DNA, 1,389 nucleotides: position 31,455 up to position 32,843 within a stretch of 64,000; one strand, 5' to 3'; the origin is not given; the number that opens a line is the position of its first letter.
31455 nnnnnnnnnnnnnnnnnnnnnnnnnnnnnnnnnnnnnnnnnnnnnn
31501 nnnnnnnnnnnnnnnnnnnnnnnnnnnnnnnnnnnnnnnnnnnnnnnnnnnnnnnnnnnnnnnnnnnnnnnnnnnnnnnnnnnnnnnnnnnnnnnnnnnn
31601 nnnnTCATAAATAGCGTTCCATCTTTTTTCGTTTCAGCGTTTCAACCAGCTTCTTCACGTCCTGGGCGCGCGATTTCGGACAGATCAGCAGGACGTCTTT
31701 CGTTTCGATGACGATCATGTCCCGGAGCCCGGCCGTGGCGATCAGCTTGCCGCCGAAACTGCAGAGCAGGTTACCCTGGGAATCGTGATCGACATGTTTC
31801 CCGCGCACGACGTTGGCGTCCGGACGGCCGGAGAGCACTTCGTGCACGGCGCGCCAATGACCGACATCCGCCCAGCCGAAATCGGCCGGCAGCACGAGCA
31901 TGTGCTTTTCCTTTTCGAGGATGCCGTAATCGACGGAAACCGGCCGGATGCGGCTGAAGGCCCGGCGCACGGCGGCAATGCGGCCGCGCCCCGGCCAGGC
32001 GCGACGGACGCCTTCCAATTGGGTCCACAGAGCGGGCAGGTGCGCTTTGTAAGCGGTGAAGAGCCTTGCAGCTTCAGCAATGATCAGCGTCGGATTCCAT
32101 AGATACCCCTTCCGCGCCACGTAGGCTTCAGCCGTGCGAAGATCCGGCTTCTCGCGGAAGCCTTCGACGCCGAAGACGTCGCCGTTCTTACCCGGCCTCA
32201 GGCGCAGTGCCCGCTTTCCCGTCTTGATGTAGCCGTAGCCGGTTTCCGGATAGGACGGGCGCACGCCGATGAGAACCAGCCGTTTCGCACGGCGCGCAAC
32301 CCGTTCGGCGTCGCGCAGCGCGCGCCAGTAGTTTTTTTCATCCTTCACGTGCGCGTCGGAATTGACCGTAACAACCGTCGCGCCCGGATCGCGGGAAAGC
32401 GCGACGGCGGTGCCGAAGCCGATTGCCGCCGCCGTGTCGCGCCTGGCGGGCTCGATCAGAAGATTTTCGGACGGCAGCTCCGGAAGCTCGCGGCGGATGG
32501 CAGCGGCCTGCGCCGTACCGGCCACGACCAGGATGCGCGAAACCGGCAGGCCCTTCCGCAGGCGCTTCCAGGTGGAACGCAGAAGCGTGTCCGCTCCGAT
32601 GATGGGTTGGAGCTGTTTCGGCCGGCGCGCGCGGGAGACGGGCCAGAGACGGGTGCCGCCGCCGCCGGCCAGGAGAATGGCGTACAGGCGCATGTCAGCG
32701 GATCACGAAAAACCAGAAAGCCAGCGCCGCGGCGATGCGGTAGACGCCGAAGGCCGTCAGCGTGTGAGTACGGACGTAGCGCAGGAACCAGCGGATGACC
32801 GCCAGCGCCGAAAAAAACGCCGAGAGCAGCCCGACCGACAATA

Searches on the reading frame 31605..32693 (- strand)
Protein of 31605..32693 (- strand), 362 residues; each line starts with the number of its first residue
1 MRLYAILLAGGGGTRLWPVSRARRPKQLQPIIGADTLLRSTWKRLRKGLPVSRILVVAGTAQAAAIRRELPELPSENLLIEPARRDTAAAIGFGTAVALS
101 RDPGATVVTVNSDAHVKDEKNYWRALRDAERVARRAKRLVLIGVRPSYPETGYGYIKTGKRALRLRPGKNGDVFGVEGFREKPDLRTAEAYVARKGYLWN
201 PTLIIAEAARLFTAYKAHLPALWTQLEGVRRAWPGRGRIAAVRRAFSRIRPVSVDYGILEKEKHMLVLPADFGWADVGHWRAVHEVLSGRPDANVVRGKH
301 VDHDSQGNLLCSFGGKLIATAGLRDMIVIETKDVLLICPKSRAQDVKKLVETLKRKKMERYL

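Call 21: search_protein_families(library=pfam, proteins=[window:31605-32693:-], max_evalue=0.001)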
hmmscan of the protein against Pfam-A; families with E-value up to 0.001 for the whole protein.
window:31605-32693:- (362 aa): 3 families
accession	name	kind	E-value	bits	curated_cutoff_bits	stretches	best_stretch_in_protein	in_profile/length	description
PF00483.29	NTP_transferase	-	4.9e-31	108.6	21.2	1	5-286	2-238/245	Nucleotidyl transferase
PF22640.1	ManC_GMP_beta-helix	-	6.4e-16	58.4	27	1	298-353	1-55/55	MannoseP isomerase/GMP-like beta-helix domain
PF12804.13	NTP_transf_3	-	3.3e-07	31.1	27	1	5-76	1-61/160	MobA-like NTP transferase domain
